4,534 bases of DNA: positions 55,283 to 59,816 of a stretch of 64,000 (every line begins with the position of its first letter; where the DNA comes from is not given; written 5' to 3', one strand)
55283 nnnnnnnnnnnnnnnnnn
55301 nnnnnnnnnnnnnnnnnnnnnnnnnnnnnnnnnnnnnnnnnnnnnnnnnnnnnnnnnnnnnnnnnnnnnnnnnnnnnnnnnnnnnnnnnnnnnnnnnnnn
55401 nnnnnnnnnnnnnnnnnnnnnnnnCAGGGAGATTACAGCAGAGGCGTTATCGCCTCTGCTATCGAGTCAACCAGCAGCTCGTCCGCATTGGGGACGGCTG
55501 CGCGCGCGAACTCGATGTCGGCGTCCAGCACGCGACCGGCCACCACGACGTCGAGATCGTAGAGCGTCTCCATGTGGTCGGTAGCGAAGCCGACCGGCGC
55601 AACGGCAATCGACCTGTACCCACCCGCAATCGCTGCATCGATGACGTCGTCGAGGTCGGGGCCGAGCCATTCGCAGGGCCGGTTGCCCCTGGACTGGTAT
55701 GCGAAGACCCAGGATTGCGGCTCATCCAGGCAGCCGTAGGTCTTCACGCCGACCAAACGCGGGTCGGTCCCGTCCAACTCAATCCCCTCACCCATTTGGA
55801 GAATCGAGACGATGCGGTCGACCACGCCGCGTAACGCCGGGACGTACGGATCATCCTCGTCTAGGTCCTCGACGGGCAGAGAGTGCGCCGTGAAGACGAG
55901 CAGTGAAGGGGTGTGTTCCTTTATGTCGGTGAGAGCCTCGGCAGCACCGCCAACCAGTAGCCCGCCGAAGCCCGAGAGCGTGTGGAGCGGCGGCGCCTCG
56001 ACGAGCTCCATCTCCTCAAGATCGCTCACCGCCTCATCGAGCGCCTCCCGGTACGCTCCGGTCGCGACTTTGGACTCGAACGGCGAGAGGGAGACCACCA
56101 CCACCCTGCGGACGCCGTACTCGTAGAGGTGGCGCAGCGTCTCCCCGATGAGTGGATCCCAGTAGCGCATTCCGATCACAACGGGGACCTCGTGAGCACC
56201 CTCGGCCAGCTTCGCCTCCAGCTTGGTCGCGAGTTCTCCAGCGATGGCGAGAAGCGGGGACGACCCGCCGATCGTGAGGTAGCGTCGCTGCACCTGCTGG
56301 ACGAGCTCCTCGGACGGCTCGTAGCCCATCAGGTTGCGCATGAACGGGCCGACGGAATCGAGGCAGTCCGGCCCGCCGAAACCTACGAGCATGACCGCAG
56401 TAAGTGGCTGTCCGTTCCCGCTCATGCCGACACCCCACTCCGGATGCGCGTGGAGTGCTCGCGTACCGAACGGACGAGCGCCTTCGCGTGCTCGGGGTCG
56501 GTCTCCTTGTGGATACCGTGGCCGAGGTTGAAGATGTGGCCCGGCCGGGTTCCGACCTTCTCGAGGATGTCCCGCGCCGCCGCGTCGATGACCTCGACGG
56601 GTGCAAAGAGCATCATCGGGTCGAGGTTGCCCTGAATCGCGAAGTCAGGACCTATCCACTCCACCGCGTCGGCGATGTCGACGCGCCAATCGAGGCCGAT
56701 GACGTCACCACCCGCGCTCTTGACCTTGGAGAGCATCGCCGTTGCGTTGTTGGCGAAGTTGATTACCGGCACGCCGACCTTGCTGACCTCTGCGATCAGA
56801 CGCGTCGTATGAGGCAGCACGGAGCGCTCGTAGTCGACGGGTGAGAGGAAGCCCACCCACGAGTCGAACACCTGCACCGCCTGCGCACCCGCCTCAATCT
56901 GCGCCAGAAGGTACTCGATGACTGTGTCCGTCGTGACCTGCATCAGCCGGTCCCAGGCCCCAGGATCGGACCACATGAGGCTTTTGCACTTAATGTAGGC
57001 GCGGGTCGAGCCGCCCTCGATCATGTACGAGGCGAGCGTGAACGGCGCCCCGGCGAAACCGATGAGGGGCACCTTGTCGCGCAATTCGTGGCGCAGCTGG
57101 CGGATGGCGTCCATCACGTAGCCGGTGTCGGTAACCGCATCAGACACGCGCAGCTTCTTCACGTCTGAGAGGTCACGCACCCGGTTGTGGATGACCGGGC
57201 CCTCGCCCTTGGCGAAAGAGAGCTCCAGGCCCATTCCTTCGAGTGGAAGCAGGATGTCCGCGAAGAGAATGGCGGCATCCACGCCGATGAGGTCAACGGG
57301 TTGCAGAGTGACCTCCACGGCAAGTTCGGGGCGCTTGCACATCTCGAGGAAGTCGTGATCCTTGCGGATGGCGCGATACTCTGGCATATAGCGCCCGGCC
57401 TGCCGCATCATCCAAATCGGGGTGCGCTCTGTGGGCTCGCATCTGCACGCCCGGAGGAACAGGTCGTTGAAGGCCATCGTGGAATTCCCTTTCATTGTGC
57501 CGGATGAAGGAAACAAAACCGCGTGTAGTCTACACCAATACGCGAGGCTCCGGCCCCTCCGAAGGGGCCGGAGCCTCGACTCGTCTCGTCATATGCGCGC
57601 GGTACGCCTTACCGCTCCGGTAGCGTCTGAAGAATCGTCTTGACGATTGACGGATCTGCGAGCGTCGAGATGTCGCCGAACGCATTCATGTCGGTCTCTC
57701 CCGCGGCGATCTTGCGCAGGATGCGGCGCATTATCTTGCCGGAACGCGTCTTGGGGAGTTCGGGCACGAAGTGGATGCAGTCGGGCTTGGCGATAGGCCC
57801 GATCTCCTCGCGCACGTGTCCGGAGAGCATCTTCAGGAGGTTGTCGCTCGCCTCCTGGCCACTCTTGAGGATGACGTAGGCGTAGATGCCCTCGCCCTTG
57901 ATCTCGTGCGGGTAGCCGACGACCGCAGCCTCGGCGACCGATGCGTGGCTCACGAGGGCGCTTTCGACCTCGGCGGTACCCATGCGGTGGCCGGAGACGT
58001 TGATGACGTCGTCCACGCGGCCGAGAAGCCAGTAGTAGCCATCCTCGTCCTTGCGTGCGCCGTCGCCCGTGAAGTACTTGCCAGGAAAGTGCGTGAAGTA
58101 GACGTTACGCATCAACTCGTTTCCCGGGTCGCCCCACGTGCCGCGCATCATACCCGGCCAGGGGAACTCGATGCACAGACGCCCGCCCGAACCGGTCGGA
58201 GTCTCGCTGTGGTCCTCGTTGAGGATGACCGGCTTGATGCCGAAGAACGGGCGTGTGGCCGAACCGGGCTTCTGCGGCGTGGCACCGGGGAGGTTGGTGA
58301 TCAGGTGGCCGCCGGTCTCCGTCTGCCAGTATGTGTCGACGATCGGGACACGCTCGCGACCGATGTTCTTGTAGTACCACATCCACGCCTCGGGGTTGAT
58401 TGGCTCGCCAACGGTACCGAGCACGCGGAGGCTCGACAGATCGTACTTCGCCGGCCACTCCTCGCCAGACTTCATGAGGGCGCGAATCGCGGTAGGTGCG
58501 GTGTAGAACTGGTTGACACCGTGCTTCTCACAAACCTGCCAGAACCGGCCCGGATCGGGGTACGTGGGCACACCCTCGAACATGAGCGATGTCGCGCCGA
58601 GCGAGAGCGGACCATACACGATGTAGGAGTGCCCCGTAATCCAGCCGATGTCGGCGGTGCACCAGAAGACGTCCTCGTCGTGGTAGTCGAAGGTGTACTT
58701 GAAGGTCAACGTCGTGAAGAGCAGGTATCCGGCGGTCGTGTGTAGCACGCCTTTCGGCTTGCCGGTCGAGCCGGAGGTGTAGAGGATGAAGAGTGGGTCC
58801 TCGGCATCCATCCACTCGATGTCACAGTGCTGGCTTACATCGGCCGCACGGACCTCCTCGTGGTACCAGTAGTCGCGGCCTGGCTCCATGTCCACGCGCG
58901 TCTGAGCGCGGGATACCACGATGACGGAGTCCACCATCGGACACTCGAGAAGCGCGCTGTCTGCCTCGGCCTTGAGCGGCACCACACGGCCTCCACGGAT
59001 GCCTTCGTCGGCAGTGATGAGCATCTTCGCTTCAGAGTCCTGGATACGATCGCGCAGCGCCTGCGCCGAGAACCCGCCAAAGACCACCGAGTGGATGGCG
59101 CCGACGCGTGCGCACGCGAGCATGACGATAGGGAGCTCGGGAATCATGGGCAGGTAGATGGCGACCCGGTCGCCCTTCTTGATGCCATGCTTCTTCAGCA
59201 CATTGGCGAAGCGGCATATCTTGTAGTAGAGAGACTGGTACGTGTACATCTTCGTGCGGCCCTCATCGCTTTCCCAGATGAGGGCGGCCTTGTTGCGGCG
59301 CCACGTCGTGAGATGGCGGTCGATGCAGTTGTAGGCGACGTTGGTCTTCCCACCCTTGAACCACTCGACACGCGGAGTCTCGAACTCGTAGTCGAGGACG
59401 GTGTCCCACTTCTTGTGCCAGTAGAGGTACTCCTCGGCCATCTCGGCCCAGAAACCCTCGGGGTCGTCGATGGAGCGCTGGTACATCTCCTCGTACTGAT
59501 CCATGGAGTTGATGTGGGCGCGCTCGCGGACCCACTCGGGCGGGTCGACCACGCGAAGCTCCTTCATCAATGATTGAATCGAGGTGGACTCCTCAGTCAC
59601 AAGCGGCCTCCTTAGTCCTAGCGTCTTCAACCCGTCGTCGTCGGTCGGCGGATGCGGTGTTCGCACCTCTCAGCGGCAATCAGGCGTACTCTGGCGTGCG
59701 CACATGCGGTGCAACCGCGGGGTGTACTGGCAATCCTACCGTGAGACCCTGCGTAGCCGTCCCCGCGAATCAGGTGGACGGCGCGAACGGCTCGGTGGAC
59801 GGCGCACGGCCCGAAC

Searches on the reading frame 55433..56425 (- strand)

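Call 8: search_protein_families(library=pfam, proteins=[window:55433-56425:-])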
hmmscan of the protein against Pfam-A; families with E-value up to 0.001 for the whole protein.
window:55433-56425:- (330 aa): 1 family
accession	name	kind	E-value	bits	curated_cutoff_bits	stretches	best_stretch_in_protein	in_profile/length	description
PF00762.24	Ferrochelatase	-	1.5e-58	198.7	27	1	9-326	2-313/317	Ferrochelatase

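Call 9: search_protein_families(library=ncbifam, proteins=[window:55433-56425:-])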
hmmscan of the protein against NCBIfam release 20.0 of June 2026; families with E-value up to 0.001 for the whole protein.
window:55433-56425:- (330 aa): 3 families
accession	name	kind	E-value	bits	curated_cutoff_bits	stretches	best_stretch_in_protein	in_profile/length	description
NF000689.1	PRK00035.2-1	equivalog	3.4e-50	170.8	408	1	9-326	3-307/311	ferrochelatase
TIGR00109.1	hemH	equivalog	1.7e-41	142.7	124.6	2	9-211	6-226/322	ferrochelatase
NF009095.0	PRK12435.1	subfamily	2.7e-38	131.8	455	2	11-207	7-208/311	ferrochelatase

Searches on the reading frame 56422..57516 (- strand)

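Call 40: search_protein_families(library=pfam, proteins=[window:56422-57516:-], max_evalue=0.00001)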
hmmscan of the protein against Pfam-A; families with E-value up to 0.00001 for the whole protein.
window:56422-57516:- (364 aa): 1 family
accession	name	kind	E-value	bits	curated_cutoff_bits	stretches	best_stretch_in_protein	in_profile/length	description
PF01208.23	URO-D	-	3.5e-134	447.6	23.9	1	17-354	3-346/346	Uroporphyrinogen decarboxylase (URO-D)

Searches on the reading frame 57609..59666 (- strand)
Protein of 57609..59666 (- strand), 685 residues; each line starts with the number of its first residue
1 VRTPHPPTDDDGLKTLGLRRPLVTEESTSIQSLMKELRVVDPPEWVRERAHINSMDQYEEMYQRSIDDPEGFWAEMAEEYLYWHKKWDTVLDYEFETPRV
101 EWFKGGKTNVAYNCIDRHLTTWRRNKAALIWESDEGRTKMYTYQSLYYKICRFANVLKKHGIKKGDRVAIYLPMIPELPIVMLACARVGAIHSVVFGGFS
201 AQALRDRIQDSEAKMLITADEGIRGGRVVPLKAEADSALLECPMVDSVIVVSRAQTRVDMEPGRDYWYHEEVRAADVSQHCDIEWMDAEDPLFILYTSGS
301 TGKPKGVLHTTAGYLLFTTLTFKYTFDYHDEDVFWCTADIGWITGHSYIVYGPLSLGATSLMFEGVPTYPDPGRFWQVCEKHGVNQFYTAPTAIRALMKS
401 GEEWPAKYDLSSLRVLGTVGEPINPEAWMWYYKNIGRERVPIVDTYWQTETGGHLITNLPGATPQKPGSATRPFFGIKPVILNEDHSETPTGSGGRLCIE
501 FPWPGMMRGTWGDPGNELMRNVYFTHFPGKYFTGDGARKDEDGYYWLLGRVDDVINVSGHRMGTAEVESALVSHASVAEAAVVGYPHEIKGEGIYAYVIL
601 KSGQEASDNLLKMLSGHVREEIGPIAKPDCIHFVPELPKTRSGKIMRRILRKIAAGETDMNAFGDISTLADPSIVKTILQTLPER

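Call 40: search_protein_families(library=pfam, proteins=[window:57609-59666:-], max_evalue=0.00001)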
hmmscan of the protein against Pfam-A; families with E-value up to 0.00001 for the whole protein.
window:57609-59666:- (685 aa): 3 families
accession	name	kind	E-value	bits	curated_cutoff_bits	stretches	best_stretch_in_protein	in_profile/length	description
PF00501.34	AMP-binding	-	2.7e-90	303.4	29.9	1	123-510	9-383/384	AMP-binding enzyme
PF13193.12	AMP-binding_C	-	4.7e-28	98.4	24.5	1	566-644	1-76/76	AMP-binding enzyme C-terminal domain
PF16177.11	ACAS_N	-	6.2e-25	87.2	27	1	58-114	1-55/55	Acetyl-coenzyme A synthetase N-terminus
